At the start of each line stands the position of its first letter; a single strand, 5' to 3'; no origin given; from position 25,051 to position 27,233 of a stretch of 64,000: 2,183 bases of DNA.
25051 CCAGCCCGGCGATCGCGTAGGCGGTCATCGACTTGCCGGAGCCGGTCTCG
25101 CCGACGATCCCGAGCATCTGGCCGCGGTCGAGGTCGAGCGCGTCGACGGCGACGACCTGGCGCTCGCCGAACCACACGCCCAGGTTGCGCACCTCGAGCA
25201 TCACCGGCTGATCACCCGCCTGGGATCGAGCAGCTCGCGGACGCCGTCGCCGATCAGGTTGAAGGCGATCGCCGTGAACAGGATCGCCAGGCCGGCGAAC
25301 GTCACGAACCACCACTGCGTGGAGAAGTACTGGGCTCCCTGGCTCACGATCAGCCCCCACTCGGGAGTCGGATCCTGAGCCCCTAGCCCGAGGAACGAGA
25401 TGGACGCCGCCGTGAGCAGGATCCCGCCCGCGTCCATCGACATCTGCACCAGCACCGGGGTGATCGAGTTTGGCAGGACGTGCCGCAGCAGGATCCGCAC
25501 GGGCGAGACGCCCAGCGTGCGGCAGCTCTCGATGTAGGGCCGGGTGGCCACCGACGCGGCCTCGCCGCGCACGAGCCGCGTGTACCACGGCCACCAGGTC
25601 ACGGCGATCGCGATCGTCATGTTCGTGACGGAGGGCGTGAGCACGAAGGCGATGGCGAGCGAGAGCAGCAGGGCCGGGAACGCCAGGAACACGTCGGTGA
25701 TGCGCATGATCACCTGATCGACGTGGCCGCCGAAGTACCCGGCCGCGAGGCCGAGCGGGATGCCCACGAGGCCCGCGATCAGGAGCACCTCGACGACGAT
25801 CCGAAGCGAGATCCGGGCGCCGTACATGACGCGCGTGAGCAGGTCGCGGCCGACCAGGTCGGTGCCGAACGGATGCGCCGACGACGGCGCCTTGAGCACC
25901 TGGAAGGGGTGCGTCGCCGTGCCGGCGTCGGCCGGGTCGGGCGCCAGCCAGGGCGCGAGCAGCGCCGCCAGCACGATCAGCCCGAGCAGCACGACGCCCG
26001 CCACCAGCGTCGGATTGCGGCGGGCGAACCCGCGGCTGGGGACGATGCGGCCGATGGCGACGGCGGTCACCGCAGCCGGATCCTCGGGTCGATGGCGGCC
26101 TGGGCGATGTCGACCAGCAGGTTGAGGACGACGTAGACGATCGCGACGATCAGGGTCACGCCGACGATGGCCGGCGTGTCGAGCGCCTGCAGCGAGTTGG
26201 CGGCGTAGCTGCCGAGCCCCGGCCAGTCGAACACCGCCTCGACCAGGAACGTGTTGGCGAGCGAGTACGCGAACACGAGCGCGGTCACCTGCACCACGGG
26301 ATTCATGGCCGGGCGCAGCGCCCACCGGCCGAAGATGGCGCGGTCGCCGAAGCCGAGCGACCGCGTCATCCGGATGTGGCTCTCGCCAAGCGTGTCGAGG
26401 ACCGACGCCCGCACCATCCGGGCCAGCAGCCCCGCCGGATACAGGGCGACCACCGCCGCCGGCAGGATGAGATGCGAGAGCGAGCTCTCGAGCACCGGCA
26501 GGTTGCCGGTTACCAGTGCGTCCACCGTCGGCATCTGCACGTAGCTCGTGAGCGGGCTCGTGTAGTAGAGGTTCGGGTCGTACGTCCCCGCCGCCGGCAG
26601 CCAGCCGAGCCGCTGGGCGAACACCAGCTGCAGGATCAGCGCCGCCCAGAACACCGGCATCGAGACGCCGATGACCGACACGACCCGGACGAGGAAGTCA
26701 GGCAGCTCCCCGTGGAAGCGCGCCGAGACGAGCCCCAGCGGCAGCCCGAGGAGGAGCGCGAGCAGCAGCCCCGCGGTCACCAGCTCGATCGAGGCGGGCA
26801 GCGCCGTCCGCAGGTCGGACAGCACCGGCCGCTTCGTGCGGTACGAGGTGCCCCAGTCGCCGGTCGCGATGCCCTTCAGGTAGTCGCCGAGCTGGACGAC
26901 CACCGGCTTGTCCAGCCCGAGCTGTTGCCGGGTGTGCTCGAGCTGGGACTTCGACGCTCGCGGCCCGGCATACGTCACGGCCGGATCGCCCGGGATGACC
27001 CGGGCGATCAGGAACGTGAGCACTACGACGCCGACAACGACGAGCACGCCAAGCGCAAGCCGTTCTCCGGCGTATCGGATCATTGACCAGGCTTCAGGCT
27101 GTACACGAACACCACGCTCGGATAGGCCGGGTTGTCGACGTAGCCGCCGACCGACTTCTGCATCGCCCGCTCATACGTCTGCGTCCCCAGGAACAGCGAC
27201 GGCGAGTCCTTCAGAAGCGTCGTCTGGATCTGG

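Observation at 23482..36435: Nine-gene translationally coupled operon: HyuA/HyuB + DUF917 + second hydantoinase-like protein + peptide-type ABC importer, with a divergent PucR regulator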

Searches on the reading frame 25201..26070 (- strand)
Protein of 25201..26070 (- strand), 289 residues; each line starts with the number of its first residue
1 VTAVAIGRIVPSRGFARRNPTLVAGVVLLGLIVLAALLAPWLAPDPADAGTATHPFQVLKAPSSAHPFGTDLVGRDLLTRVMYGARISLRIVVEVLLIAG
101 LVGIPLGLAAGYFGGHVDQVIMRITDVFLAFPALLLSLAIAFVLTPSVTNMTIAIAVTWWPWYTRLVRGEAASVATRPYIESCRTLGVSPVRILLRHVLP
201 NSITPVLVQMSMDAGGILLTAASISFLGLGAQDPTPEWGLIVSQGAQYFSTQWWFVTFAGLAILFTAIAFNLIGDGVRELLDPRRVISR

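Call 4: search_protein_families(library=pfam, proteins=[window:25201-26070:-])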
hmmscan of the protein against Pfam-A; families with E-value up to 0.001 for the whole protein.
window:25201-26070:- (289 aa): 2 families
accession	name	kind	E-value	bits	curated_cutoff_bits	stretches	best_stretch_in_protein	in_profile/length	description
PF00528.27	BPD_transp_1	-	1.6e-31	109.9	26.4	1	103-285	1-182/184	Binding-protein-dependent transport system inner membrane component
PF12911.12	OppC_N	-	2.6e-07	30.9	23.9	1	17-48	11-42/53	N-terminal TM domain of oligopeptide transport permease C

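Call 7: search_protein_families(library=ncbifam, proteins=[window:25201-26070:-])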
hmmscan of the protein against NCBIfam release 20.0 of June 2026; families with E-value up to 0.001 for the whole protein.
window:25201-26070:- (289 aa): 24 families
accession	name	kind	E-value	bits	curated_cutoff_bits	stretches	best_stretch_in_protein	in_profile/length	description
NF007376.0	PRK09881.1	equivalog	2.9e-81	272.7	434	1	17-285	28-293/298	D,D-dipeptide ABC transporter permease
NF045474.1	Opp2C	equivalog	4.1e-80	268.8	300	1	57-282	11-236/236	nickel transporter permease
TIGR02790.1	nickel_nikC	equivalog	4.1e-77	259.3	358.45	1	24-282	3-258/258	nickel ABC transporter permease subunit NikC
NF045476.1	Opp4C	equivalog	1.1e-74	251.2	350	1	18-284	12-278/278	oligopeptide ABC transporter permease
NF045473.1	Opp1C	equivalog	1.5e-73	247.5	350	1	19-284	4-266/267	nickel/cobalt ABC transporter permease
NF007738.0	PRK10417.1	equivalog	2.1e-72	244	335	1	19-285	8-271/277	nickel ABC transporter permease subunit NikC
NF008160.0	PRK10913.1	equivalog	4.1e-70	236.6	483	1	16-284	26-297/300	dipeptide ABC transporter permease DppC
NF011662.0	PRK15082.1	equivalog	7e-70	235.8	484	1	13-284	31-299/303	glutathione ABC transporter permease GsiD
NF047573.1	opine_perm_CntC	exception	9.5e-55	185.8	440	1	25-284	14-270/271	staphylopine uptake ABC transporter permease subunit CntC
NF011935.0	PRK15406.1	equivalog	2.4e-50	172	433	1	19-284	36-300/302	oligopeptide ABC transporter permease OppC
NF045475.1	Opp3C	equivalog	2.8e-50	171.3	450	1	64-284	106-326/328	oligopeptide ABC transporter permease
NF043080.1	MMSYN1_0166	equivalog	1.2e-31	109.8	370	1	19-284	37-304/307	oligopeptide ABC transporter permease OppC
NF011691.0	PRK15111.1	equivalog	6.4e-30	104.7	379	1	23-280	31-290/296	putrescine export ABC transporter permease SapC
NF011596.0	PRK15021.1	subfamily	1.8e-29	102.8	439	1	53-286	110-340/341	microcin C ABC transporter permease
NF045470.1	Opp2B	equivalog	3.4e-11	42.9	350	1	74-219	80-240/300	nickel ABC transporter permease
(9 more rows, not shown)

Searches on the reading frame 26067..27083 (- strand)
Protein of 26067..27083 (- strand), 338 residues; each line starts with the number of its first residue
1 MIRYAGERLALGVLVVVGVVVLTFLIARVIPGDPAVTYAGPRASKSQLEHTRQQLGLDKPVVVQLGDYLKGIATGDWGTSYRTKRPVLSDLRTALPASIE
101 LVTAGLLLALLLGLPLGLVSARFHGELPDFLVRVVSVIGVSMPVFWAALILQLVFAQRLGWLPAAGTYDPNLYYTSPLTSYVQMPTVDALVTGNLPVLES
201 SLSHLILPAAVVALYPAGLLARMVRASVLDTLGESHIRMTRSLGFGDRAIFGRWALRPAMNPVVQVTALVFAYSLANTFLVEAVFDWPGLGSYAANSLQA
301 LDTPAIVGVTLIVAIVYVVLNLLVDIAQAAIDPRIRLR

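Call 4: search_protein_families(library=pfam, proteins=[window:26067-27083:-])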
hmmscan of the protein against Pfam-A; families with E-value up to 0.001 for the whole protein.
window:26067-27083:- (338 aa): 2 families
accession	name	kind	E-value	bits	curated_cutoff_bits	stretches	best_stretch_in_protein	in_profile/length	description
PF00528.27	BPD_transp_1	-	1.1e-33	117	26.4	1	113-336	1-183/184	Binding-protein-dependent transport system inner membrane component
PF19300.4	BPD_transp_1_N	-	1.2e-11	45.2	23.8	1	1-76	1-76/114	Binding-prot-dependent transport system membrane comp, N-term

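Call 7: search_protein_families(library=ncbifam, proteins=[window:26067-27083:-])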
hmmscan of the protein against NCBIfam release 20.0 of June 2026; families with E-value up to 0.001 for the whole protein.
window:26067-27083:- (338 aa): 18 families
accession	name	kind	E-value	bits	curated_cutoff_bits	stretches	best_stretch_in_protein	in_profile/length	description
NF045470.1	Opp2B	equivalog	3.9e-75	252.8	350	1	9-336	2-300/300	nickel ABC transporter permease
NF007677.0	PRK10352.1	equivalog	1.5e-71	241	433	2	1-167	1-170/314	nickel ABC transporter permease subunit NikB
TIGR02789.1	nickel_nikB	equivalog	2.4e-66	224.3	447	2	1-167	1-170/314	nickel ABC transporter permease subunit NikB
NF045469.1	Opp1B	equivalog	1e-63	215.7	380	2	1-171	1-175/307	nickel/cobalt ABC transporter permease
NF011661.0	PRK15081.1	equivalog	1.7e-58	198.5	463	2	2-179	2-179/306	glutathione ABC transporter permease GsiC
NF008161.0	PRK10914.1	equivalog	3.1e-57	194.2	590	1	1-337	1-337/339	dipeptide ABC transporter permease DppB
NF045471.1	Opp3B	equivalog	3.4e-54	184.3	480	2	1-166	1-165/308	oligopeptide ABC transporter permease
NF045472.1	Opp4B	equivalog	1.5e-52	178.9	450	1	1-336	1-319/319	oligopeptide ABC transporter permease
NF011690.0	PRK15110.1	equivalog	2.6e-43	148.7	432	1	68-333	47-311/321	putrescine export ABC transporter permease SapB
NF007008.0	PRK09471.1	equivalog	4.3e-42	144.6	388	2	11-174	11-173/306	oligopeptide ABC transporter permease OppB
NF043081.1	MMSYN1_0165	equivalog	5.1e-23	81.7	350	2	206-337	254-386/388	oligopeptide ABC transporter permease OppB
NF011712.0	PRK15133.1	subfamily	1.3e-20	73.6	445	1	48-336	86-360/364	microcin C ABC transporter permease YejB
NF045474.1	Opp2C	equivalog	4.2e-08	33.1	300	1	59-154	3-97/236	nickel transporter permease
NF045476.1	Opp4C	equivalog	1.7e-07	30.8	350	0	209-291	144-222/278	oligopeptide ABC transporter permease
NF047573.1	opine_perm_CntC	exception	2.5e-07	30.3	440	0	67-152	43-127/271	staphylopine uptake ABC transporter permease subunit CntC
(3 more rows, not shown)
